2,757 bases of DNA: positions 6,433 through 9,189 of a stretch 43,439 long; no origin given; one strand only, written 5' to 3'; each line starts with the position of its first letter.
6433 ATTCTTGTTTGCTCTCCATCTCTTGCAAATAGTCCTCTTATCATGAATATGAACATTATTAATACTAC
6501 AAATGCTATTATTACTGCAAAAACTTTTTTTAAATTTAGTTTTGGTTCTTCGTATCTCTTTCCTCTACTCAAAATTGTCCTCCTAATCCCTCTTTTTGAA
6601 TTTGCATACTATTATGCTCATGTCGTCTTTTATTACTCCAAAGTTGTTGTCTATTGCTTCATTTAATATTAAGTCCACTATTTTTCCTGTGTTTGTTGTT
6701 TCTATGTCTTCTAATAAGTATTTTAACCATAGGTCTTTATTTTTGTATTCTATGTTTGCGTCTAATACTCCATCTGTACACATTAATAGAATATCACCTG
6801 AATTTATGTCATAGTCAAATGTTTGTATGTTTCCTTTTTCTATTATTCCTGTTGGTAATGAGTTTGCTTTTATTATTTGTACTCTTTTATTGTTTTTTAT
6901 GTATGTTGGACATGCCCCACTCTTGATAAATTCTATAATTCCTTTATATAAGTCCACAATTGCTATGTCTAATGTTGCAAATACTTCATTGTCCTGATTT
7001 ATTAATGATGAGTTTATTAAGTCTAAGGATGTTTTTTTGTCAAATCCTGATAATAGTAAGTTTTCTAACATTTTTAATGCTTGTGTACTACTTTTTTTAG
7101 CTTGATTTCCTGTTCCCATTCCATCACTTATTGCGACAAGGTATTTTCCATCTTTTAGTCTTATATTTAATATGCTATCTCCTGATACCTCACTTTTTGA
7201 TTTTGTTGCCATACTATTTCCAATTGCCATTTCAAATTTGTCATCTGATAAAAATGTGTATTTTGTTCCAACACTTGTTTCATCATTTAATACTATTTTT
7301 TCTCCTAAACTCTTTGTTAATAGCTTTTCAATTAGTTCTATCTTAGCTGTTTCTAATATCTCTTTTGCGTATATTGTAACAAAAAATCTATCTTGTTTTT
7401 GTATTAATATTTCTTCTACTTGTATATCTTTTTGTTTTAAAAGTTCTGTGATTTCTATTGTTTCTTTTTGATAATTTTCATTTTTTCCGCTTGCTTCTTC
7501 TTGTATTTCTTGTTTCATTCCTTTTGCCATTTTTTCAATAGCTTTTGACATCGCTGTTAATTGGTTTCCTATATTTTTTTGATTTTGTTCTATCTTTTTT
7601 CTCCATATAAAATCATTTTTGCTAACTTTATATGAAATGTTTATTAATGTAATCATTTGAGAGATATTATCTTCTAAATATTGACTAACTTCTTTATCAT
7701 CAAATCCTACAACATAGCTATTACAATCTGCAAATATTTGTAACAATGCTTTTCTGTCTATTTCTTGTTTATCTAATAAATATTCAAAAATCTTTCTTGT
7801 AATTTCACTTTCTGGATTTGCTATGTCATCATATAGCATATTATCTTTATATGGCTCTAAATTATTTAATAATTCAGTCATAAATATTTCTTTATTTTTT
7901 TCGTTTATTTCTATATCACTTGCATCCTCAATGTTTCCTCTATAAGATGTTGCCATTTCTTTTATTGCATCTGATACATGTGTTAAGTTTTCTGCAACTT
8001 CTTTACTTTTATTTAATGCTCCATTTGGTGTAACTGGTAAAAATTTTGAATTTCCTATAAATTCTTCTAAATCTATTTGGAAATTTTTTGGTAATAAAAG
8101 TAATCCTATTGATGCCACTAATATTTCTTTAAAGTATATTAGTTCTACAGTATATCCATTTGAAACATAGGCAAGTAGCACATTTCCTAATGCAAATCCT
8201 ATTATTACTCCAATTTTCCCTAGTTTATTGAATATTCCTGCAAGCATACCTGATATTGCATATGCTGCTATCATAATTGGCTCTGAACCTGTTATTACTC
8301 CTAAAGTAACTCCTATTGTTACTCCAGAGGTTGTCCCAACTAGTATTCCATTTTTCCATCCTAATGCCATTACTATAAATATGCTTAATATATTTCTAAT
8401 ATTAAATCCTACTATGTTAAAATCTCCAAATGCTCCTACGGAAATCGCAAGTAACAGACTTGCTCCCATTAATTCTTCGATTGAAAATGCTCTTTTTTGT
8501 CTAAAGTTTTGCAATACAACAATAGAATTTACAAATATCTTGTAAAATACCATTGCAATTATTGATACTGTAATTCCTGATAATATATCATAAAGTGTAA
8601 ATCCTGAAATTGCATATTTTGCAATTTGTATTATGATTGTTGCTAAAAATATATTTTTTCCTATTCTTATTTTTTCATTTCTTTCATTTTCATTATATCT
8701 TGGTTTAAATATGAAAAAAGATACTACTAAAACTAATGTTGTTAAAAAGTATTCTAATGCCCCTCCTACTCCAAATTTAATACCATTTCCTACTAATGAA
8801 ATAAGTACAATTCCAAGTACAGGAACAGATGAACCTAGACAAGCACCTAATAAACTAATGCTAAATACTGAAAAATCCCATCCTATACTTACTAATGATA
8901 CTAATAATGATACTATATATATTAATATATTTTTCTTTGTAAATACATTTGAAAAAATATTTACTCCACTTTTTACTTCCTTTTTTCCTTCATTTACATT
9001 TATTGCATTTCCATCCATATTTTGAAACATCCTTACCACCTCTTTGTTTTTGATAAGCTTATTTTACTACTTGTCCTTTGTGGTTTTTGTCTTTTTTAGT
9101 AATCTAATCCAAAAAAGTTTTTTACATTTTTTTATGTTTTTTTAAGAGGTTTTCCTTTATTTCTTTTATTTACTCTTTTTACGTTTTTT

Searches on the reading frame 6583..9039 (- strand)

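Call 8: search_protein_families(library=pfam, proteins=[window:6583-9039:-], max_evalue=0.01)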
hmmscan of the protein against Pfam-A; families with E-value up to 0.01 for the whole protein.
window:6583-9039:- (818 aa): 2 families
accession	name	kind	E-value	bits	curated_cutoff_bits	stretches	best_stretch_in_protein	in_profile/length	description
PF19732.4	SpoIIE_N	-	5.7e-32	111.5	27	2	18-390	22-391/605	Stage II sporulation protein E N-terminal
PF07228.17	SpoIIE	-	7.8e-29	101.4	25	1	630-814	2-191/192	Stage II sporulation protein E (SpoIIE)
